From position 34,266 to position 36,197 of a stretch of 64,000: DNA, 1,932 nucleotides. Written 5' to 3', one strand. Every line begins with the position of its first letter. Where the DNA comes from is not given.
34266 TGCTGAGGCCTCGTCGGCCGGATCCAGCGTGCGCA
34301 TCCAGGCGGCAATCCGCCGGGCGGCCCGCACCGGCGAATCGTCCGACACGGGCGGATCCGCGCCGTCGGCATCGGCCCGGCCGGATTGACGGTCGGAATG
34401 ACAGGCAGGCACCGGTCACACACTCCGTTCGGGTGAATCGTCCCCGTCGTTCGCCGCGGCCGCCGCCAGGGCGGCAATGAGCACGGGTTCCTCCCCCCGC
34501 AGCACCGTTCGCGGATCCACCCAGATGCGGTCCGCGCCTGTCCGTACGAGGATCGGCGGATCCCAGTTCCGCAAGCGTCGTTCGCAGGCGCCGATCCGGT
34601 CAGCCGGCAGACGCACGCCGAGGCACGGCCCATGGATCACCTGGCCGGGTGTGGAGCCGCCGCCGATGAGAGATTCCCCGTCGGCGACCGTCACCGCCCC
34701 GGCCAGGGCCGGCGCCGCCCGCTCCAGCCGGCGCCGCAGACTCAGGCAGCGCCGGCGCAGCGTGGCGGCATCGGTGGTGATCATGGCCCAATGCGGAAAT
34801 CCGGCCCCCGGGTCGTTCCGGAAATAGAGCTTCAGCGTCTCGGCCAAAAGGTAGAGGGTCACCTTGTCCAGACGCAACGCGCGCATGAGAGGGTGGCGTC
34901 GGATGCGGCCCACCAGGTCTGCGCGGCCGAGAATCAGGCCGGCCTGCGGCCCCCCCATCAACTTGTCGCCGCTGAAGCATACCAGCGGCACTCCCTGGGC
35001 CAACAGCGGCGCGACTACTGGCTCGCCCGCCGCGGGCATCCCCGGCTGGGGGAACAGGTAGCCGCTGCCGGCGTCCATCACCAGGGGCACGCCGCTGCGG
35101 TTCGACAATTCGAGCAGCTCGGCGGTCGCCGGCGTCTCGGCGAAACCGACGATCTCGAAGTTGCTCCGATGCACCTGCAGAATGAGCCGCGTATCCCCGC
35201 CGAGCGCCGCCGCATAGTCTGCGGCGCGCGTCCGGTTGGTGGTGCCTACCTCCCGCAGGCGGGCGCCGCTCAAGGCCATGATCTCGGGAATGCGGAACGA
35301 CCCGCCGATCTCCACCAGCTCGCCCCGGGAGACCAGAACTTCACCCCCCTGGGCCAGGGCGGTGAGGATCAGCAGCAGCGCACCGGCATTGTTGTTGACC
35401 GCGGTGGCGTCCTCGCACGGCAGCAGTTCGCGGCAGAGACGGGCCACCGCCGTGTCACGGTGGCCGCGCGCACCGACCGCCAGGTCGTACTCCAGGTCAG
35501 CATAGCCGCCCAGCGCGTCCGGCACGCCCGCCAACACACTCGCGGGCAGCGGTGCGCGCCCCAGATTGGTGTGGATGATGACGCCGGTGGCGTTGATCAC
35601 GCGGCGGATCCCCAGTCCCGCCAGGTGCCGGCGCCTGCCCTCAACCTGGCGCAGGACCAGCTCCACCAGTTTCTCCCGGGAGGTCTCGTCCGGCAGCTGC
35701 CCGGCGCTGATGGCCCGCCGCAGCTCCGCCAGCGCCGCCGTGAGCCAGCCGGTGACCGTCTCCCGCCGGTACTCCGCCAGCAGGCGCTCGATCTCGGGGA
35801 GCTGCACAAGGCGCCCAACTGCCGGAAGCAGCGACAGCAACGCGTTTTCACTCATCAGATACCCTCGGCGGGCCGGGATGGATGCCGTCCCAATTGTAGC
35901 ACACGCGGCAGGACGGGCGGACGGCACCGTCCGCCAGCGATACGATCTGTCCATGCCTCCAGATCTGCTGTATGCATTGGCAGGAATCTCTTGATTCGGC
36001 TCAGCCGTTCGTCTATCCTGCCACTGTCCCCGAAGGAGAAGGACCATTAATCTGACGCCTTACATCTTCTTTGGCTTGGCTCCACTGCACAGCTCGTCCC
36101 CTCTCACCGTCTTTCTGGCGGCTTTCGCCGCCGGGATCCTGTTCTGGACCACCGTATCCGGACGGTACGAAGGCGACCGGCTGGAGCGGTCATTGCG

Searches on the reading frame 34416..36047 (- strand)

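Call 78: search_protein_families(library=pfam, proteins=[window:34416-36047:-], max_evalue=0.00001)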
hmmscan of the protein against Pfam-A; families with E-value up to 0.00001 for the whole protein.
window:34416-36047:- (543 aa): 1 family
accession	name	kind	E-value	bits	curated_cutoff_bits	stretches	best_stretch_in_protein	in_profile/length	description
PF03841.19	SelA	-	1.4e-116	390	22.8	1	150-515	1-366/367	L-seryl-tRNA selenium transferase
